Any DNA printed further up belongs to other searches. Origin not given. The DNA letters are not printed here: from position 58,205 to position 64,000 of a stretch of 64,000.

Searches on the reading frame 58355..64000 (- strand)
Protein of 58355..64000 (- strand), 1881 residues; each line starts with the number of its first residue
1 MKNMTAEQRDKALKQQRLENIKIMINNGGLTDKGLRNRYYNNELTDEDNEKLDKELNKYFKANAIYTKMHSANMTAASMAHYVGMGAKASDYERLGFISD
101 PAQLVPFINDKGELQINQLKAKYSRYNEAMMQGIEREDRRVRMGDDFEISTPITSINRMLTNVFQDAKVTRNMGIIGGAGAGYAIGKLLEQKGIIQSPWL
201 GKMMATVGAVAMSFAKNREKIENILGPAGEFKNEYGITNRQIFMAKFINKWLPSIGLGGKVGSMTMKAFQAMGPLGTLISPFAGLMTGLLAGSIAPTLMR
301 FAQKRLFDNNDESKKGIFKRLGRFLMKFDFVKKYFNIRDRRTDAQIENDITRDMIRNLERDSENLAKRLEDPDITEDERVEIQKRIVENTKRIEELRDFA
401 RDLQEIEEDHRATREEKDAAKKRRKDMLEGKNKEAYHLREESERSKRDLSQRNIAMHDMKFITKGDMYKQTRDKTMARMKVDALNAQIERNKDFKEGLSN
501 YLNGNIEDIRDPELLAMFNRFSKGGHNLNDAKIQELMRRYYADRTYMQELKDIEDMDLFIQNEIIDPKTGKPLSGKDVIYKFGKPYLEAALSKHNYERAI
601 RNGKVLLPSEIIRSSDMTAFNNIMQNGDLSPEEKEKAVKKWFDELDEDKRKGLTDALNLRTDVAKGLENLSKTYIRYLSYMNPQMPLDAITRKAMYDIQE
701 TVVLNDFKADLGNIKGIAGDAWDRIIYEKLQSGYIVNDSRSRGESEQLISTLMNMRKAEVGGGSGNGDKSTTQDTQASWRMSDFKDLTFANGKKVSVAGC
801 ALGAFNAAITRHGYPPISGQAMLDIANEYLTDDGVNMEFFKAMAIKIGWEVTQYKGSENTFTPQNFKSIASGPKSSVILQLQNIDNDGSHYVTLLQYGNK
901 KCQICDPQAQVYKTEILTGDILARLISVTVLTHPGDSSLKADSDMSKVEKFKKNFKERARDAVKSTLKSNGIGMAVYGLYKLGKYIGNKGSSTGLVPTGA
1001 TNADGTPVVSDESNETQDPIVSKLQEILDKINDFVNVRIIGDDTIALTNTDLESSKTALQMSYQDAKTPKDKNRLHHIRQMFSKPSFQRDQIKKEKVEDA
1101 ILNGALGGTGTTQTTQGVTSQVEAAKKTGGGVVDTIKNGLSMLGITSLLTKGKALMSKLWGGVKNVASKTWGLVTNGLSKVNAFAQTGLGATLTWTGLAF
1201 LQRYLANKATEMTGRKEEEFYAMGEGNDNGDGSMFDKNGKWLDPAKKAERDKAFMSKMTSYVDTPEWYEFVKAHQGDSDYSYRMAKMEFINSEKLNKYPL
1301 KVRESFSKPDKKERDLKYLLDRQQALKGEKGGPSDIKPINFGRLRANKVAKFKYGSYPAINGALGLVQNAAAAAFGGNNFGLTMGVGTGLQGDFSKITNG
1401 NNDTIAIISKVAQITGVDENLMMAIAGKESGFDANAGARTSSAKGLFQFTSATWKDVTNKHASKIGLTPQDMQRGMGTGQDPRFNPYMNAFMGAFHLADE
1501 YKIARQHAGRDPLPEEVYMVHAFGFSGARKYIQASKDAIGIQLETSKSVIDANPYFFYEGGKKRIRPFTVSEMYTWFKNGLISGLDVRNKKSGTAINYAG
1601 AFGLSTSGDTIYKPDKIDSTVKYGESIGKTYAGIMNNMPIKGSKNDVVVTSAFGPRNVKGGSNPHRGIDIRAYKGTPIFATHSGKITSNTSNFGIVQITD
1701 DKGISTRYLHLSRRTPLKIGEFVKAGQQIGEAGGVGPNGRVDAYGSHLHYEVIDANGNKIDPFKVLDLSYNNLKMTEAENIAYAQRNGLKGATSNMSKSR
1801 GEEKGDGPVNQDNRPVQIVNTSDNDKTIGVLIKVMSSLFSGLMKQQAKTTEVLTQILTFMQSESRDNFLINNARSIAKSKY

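Call 35: search_protein_families(library=phrogs, proteins=[window:58355-64000:-], max_evalue=0.00001)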
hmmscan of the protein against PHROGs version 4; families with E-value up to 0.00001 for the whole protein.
window:58355-64000:- (1881 aa): 8 families
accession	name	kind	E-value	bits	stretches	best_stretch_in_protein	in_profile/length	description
phrog_3201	-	tail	3.6e-31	108.8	1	1369-1598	1984-2201/2408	tail fiber protein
phrog_4067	-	other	3.4e-26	92.9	1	1405-1563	671-817/980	transglycosylase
phrog_21656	-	other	4e-16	59.2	1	1630-1766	603-743/1022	peptidase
phrog_7767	-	other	8.1e-16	59.3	1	1648-1787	5-137/194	metallo-endopeptidase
phrog_880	-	lysis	2.8e-14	54.4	1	1646-1778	14-148/435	endolysin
phrog_28672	-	other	2.5e-10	40.5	1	1648-1752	275-373/397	metallo-endopeptidase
phrog_3578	-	lysis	1.3e-09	39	1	1648-1802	215-395/405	endolysin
phrog_37190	-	other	3.1e-08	34.4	1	1648-1763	122-235/244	peptidase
